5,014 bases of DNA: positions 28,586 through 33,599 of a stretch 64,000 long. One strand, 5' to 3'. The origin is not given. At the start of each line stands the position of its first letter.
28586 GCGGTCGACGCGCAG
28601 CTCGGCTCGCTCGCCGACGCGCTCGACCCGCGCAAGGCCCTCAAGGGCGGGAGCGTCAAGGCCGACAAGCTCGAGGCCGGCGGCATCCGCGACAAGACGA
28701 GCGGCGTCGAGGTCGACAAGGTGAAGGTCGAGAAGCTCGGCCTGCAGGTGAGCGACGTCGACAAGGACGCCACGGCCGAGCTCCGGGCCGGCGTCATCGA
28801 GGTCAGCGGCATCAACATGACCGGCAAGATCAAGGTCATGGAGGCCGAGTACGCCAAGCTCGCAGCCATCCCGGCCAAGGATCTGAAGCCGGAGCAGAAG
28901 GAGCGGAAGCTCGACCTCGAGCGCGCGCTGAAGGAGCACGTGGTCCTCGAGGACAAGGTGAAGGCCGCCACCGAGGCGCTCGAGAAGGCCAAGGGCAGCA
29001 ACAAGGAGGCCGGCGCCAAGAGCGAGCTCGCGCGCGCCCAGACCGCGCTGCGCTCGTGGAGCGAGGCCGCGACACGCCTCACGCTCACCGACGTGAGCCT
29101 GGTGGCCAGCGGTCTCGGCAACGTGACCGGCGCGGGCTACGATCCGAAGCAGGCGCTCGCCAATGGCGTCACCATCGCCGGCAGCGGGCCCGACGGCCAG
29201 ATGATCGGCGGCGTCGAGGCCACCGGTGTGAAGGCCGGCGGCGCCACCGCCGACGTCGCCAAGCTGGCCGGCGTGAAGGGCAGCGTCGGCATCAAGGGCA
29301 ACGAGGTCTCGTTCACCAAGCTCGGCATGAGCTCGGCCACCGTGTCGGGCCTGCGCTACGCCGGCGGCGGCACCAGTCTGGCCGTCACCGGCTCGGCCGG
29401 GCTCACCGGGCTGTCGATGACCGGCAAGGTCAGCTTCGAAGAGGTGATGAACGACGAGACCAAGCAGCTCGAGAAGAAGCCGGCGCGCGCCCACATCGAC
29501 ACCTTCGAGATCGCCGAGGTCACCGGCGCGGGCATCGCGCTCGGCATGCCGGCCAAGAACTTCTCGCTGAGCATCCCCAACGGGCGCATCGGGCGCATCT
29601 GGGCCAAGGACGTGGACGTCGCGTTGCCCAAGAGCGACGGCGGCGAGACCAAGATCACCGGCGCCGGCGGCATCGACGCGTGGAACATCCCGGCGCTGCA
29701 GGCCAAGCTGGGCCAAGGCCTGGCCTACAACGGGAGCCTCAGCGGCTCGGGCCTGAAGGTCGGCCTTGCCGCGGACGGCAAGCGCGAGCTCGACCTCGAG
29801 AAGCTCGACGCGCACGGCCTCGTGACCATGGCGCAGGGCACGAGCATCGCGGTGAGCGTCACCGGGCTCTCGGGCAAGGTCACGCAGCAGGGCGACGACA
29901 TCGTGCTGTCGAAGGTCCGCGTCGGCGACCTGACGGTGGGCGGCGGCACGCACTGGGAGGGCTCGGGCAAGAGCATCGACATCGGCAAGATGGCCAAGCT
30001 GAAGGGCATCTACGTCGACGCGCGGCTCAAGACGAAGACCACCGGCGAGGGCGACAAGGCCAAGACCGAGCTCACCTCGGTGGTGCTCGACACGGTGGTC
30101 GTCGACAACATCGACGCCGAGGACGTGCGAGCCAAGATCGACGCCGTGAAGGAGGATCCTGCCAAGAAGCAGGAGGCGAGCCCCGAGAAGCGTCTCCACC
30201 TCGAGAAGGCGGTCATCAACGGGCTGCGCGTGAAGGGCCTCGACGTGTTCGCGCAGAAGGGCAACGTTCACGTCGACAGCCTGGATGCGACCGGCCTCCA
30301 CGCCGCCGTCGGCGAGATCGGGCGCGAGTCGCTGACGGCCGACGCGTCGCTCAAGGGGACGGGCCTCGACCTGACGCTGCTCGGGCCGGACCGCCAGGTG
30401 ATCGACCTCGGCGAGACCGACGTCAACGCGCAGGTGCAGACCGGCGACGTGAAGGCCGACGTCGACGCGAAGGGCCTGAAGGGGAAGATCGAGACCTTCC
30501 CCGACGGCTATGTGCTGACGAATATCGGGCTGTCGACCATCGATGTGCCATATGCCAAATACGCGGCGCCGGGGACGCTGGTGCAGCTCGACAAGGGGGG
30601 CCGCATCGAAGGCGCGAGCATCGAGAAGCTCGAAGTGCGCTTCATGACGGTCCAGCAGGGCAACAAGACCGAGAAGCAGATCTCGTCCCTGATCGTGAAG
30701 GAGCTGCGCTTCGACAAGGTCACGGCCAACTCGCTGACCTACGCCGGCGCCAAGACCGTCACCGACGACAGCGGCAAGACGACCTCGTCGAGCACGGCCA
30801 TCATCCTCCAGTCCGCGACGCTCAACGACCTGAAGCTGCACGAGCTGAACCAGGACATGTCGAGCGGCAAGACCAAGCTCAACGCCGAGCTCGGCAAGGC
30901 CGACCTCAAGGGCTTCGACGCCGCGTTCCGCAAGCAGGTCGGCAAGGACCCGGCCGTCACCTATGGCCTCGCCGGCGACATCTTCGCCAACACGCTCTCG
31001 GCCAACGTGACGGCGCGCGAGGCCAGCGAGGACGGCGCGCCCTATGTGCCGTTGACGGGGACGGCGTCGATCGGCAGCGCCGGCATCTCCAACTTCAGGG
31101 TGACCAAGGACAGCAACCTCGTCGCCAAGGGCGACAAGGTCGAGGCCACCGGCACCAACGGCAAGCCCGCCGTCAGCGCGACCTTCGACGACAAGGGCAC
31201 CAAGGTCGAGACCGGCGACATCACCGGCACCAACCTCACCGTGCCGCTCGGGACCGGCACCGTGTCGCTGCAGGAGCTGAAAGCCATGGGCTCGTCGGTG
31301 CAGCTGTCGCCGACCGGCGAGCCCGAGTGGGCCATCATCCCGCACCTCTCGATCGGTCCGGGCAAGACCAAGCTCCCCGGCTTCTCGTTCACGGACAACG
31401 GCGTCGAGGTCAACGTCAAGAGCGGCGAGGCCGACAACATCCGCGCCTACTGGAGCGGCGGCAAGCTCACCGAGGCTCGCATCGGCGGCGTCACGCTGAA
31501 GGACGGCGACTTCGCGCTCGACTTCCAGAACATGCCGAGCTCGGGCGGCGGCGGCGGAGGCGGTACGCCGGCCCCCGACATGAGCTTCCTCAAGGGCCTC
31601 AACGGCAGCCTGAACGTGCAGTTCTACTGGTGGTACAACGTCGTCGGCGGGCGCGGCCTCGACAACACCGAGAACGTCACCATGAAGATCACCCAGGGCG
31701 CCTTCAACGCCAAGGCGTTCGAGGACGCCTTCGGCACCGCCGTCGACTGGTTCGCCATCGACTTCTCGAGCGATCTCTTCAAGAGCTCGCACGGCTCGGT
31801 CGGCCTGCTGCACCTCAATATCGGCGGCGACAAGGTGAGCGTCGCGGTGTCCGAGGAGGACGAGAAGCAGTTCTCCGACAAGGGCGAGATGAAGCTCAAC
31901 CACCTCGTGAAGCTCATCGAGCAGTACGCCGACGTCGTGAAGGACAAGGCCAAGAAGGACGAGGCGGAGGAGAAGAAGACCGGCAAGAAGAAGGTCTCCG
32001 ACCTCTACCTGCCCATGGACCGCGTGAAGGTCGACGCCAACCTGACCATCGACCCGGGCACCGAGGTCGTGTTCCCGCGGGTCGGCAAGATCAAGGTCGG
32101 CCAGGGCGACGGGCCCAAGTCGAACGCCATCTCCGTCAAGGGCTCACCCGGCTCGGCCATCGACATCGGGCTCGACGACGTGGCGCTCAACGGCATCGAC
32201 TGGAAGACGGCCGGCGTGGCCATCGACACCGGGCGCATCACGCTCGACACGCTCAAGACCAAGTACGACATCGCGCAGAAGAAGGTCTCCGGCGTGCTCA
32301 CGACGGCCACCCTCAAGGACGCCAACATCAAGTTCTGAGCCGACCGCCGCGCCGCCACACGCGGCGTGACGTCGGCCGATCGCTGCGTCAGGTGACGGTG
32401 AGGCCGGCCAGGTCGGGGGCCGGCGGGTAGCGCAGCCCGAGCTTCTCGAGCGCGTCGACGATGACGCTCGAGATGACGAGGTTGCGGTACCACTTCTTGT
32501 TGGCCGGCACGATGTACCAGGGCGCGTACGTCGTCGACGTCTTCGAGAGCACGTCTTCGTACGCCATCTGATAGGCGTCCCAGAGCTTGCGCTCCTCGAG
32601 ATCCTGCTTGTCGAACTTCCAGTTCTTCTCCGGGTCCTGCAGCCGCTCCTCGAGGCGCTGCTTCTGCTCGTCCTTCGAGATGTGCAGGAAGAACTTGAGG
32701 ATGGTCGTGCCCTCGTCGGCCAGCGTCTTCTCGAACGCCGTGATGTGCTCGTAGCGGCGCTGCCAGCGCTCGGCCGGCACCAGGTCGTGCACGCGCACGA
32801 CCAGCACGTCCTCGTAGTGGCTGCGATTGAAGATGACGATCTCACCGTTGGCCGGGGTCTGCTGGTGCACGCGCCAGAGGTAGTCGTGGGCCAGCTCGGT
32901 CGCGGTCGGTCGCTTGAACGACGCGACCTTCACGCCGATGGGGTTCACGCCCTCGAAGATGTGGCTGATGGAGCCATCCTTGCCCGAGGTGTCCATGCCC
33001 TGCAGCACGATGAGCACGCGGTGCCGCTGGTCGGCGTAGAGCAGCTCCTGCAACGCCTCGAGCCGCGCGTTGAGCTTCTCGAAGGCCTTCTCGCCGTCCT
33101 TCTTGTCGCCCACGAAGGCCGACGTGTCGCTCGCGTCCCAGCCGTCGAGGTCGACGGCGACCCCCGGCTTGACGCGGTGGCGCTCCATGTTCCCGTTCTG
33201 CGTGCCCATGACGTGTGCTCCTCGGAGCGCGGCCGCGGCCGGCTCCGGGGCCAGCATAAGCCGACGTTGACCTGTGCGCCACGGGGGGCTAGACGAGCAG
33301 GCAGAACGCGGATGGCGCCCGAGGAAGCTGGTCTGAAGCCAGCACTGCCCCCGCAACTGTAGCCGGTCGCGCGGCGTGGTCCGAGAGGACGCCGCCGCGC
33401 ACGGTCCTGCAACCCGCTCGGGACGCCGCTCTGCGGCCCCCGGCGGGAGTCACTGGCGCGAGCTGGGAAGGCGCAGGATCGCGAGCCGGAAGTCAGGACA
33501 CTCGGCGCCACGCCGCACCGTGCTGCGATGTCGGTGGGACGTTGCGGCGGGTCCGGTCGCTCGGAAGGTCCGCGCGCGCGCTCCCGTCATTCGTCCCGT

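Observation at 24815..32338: Orphan 2,507-aa charged, almost Cys-free giant protein with no signal peptide and no recognisable catalytic motif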

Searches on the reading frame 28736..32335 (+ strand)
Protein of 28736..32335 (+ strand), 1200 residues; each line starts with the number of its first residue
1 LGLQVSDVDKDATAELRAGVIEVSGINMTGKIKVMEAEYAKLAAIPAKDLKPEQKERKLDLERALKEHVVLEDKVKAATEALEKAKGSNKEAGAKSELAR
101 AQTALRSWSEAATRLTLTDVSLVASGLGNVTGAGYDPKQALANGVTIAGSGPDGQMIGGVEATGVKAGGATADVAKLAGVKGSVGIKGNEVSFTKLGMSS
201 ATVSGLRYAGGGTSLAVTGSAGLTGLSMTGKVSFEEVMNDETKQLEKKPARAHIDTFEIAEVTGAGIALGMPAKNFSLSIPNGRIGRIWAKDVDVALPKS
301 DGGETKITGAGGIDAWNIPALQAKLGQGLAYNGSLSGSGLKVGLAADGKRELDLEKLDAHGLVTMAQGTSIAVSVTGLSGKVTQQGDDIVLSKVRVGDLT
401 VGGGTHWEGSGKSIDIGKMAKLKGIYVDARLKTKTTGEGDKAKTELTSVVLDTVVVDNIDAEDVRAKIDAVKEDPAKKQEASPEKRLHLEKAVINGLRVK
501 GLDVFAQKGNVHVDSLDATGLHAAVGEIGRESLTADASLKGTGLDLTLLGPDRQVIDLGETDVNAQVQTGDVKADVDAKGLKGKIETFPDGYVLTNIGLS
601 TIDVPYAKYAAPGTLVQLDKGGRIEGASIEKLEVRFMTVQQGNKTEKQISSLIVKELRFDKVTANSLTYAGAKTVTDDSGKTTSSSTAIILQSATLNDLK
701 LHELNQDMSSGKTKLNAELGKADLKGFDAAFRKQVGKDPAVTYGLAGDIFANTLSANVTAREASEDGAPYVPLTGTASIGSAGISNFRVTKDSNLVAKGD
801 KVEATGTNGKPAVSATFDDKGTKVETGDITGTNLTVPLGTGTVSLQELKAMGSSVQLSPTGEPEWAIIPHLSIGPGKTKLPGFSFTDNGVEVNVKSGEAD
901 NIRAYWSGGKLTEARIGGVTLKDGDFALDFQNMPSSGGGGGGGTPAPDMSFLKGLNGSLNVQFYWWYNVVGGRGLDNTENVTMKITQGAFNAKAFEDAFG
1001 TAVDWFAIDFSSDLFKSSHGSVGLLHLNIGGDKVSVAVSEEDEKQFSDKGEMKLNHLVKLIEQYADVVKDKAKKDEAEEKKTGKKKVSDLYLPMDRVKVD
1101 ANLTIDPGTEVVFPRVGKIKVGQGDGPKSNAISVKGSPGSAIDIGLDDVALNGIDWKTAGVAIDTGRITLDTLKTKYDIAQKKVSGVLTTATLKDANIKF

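Call 57: predict_structure(alignment_id=A2)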
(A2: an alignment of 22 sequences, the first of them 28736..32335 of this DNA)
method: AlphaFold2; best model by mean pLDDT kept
length: 1200 residues; sequences in the alignment: 22
mean_pLDDT: 80.3   pTM: 0.52
mean pLDDT of the five models: 80.3, 80.3, 75.1, 73.4, 72.5
residues with pLDDT >= 90: 199; 70-90: 811; 50-70: 165; < 50: 25
segments of 3 or more residues with pLDDT < 50: 753-769, 937-943
pLDDT, mean of each block of 10 residues (from residue 1): 64 79 66 73 76 73 80 82 78 80 73 79 80 71 82 84 76 87 86 90 85 82 91 83 75 92 88 84 90 86 81 91 82 90 87 90 72 85 92 91 77 85 94 82 83 94 87 75 80 94 90 92 74 85 93 90 84 79 90 92 78 79 90 87 74 91 87 75 80 86 85 76 78 71 64 47 44 59 72 76 76 70 82 77 81 81 83 70 78 86 85 89 84 51 55 86 74 73 87 80 67 76 82 84 86 85 76 71 66 77 86 76 76 83 84 77 84 83 84 87
secondary structure, 60 per line:
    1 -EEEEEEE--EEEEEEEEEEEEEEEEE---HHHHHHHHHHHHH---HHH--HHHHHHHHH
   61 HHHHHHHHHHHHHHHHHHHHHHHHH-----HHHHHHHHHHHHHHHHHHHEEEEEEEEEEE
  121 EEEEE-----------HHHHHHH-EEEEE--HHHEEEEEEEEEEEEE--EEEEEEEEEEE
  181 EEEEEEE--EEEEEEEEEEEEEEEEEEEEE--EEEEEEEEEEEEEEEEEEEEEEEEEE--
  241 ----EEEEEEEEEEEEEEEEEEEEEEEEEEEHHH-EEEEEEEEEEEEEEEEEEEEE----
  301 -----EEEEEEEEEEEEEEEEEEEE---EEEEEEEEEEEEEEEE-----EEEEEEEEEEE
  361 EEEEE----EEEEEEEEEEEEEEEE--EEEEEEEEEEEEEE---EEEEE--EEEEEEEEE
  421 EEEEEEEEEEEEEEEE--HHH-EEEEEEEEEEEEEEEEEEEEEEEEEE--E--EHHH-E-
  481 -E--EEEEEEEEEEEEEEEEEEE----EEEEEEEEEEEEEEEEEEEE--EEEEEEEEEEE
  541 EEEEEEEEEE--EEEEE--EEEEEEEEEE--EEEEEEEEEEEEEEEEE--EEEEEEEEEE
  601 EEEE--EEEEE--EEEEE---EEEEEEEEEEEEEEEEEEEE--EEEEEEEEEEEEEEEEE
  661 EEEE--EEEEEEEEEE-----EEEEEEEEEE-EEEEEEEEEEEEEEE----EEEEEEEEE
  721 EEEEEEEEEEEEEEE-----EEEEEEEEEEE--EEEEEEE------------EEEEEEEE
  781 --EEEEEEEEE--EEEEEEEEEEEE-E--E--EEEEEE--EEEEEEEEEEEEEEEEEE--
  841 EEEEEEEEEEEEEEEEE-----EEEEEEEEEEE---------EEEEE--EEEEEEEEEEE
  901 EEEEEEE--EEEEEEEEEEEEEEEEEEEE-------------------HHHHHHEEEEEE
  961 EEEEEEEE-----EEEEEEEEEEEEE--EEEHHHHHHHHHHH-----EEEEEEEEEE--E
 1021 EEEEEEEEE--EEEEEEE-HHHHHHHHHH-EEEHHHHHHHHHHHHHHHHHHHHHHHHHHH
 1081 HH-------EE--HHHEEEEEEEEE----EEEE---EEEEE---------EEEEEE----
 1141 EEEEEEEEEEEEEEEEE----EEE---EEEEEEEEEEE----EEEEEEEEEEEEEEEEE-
elements in order (helices of 4 or more, strands of 3 or more residues): E2-8 E11-27 H31-43 H52-85 H91-109 E110-125 H137-143 E145-149 E155-167 E170-187 E190-210 E213-238 E245-271 E276-296 E306-325 E329-344 E350-365 E370-385 E388-401 E405-409 E412-436 E443-468 E485-503 E508-527 E530-550 E553-557 E560-569 E572-588 E591-604 E607-611 E614-618 E622-641 E644-664 E667-676 E682-691 E693-707 E712-735 E741-751 E754-760 E773-780 E783-791 E794-805 E813-818 E821-838 E841-857 E863-873 E883-887 E890-907 E910-929 H949-954 E955-968 E974-986 E989-991 H992-1002 E1008-1017 E1020-1029 E1032-1038 H1040-1049 E1051-1053 H1054-1082 E1097-1105 E1110-1113 E1117-1121 E1131-1136 E1141-1157 E1162-1164 E1168-1178 E1183-1199

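Call 59: fold_search(model_id=the predicted structure, library=pdb)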
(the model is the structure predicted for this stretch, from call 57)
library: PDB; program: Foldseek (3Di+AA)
matches with E <= 10: 495; with E <= 0.001: 6
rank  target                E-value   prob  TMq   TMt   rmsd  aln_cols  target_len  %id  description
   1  4q35_A                1.2e-06  0.95  0.08  0.10  34.7       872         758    7  Structure of a membrane protein (released 2014-06-25)
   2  9rpr_A                1.6e-06  0.94  0.07  0.11  35.4       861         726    7  Cryo-EM structure of LptDEM complex containing Shigella flexneri LptE and endogenous E. coli LptD and LptM (released 2025-12-10)
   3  9e9r                  2.8e-05  0.16  0.05  0.03  58.4      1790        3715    8  The Structure of ApoB100 from Human Low-Density Lipoprotein (released 2024-12-18)
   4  9a39_MODEL_1_A        7.4e-05  0.60  0.07  0.09  34.5       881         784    7  Model of E. coli LptD by in-cell photo-crosslinking MS and deep learning (released 2023-02-24)
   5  9ia5_A                1.1e-04  0.60  0.07  0.10  34.6       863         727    7  LpDEM from Escherichia coli (released 2025-12-10)
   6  9cap_A                7.0e-04  0.60  0.13  0.11  25.1      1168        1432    8  Structure of the LPD-3 complex (released 2025-04-23)
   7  9ia2_A                1.0e-03  0.25  0.07  0.09  36.5       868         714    8  LpDEM from Escherichia coli (released 2025-12-10)
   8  4rhb_A                2.4e-03  0.33  0.08  0.14  35.0       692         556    8  Crystal structure of the lipopolysaccharide assembly complex LptD-LptE from the Escherichia coli outer membrane (released 2015-08-26)
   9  9ea7                  2.7e-03  0.08  0.06  0.03  43.0      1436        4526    9  The Structure of ApoB100 from Human Low-Density Lipoprotein (released 2024-12-18)
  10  8glv_DA               4.3e-03  0.10  0.06  0.03  28.6       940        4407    8  96-nm repeat unit of doublet microtubules from Chlamydomonas reinhardtii flagella (released 2023-05-31)
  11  9p1u_F                6.9e-03  0.08  0.05  0.08  29.1       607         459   10  beta-barrel assembly machine from Escherichia coli in an late state of LptD assembly (released 2026-03-11)
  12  9i95_A                7.3e-03  0.28  0.09  0.15  34.4       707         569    9  Cryo-EM structure of Shigella flexneri LptDE bound by a Bicyclic peptide molecule (Compound 4) (released 2025-10-15)
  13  9i92_A                1.0e-02  0.20  0.07  0.11  30.6       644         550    8  Cryo-EM structure of Shigella flexneri LptDE bound by a Bicyclic peptide molecule (Compound 1) (released 2025-10-15)
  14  9i98_A                1.1e-02  0.12  0.06  0.10  31.9       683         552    9  Cryo-EM structure of Shigella flexneri LptDE bound by a Bicyclic peptide molecule (Compound 13) (released 2025-10-15)
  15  9rpt_A                1.2e-02  0.25  0.09  0.15  34.5       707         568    8  Cryo-EM structure of the open state of Shigella flexneri LptDE bound by the RBP of Oekolampad phage (released 2025-12-10)
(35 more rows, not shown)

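Call 71: fold_search(model_id=the predicted structure, library=viral)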
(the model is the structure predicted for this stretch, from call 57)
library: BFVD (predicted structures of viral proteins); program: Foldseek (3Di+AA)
matches with E <= 10: 440; with E <= 0.001: 2
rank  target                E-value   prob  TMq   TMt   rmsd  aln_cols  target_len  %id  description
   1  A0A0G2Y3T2            9.5e-05  0.85  0.11  0.13  21.4       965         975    7  Chorein N-terminal domain-containing protein [Acanthamoeba polyphaga mimivirus Kroon]
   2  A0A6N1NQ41            5.3e-04  0.47  0.10  0.11  24.2      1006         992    8  Chorein N-terminal domain-containing protein [Tupanvirus soda lake]
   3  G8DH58                4.6e-03  0.44  0.09  0.09  23.0       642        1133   10  (no name in the UniProt tables at hand)
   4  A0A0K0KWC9            7.4e-03  0.06  0.04  0.06  41.2       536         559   10  Uncharacterized protein [Prochlorococcus phage P-TIM68]
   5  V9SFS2                3.9e-02  0.30  0.06  0.15  15.1       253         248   13  MORN repeat-containing protein [Tunisvirus fontaine2]
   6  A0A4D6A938            5.2e-02  0.04  0.05  0.05  48.6       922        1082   10  (no name in the UniProt tables at hand)
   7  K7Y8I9                7.6e-02  0.35  0.07  0.18  16.1       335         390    7  Uncharacterized protein [Megavirus courdo11]
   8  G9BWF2                8.0e-02  0.01  0.03  0.04  36.9       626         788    6  (no name in the UniProt tables at hand)
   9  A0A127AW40            1.2e-01  0.09  0.06  0.12  21.5       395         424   10  Baseplate hub + tail lysozyme [Bacillus phage SP-15]
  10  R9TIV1                2.1e-01  0.28  0.05  0.14  12.9       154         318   11  Baseplate wedge tail fiber connector [Vibrio phage nt-1]
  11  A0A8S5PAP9            2.1e-01  0.02  0.04  0.06  31.3       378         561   10  Neck appendage protein [Siphoviridae sp. ctpoI7]
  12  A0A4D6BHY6            2.5e-01  0.14  0.03  0.22  11.4        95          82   13  (no name in the UniProt tables at hand)
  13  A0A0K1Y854            2.8e-01  0.18  0.08  0.15  18.2       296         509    8  (no name in the UniProt tables at hand)
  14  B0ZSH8                2.9e-01  0.41  0.04  0.16  12.1        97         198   13  Uncharacterized protein [Halomonas phage phiHAP-1 (isolate -/Gulf of Mexico/-/2001)]
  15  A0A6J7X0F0            2.9e-01  0.07  0.04  0.12  22.1       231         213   10  Uncharacterized protein [uncultured Caudovirales phage]
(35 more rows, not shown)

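Call 78: search_protein_representatives(protein=window:28736-32335:+)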
Query: 1200 residues. Proteins with E-value up to 0.001 (for the whole library): 59; up to 1e-10: 45; up to 1e-30: 14. The best 59 are listed.
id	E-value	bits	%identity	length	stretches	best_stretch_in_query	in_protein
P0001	0.0e+00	2580.5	100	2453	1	1-1200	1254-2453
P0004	1.1e-261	888.0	45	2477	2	1-1199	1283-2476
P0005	4.5e-246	836.4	39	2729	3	366-1198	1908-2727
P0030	3.2e-49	184.5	29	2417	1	74-851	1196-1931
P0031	5.4e-47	177.1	27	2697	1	19-1194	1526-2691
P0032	1.3e-45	172.6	25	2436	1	7-785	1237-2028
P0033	1.1e-44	169.5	27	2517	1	8-841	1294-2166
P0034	1.2e-38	149.4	25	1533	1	15-760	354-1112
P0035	7.5e-33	130.3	28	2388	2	11-575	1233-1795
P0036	1.7e-32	129.1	30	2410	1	10-790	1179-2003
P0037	3.1e-32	128.2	30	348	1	97-439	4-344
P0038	2.4e-31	125.3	26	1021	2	195-551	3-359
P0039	4.1e-31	124.5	29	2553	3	12-826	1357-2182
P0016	8.6e-31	123.4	27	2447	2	9-665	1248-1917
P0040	8.1e-30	120.2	28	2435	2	14-761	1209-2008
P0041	1.0e-29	119.9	27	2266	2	368-1176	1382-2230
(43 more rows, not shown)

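Call 80: search_solved_structures(query=A2, max_evalue=5)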
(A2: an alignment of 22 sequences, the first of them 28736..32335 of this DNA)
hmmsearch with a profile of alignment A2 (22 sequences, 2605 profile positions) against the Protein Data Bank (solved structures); distinct sequences matched with E-value up to 5: 5.
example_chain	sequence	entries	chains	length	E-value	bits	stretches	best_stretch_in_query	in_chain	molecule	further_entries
2xny_M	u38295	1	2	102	0.027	14.6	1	1089-1171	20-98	M PROTEIN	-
2lf0_A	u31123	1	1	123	0.58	10.2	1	1097-1174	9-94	Uncharacterized protein yibL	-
6o1q_A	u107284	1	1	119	1.4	8.9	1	1481-1571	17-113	Nephrocystin-1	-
6ywe_7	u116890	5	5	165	4.2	7.3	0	6-117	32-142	mL49 | Uncharacterized protein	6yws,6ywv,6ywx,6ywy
2gl2_A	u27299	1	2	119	4.9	7.1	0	1474-1569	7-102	adhesion A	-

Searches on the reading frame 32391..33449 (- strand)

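Call 12: search_protein_families(library=pfam, proteins=[window:32391-33449:-], max_evalue=0.01)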
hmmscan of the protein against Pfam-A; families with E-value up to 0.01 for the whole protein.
window:32391-33449:- (353 aa): 1 family
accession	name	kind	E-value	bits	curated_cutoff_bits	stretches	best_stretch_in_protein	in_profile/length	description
PF03976.20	PPK2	-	4.2e-76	255.9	22.3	1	115-336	3-223/229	Polyphosphate kinase 2 (PPK2)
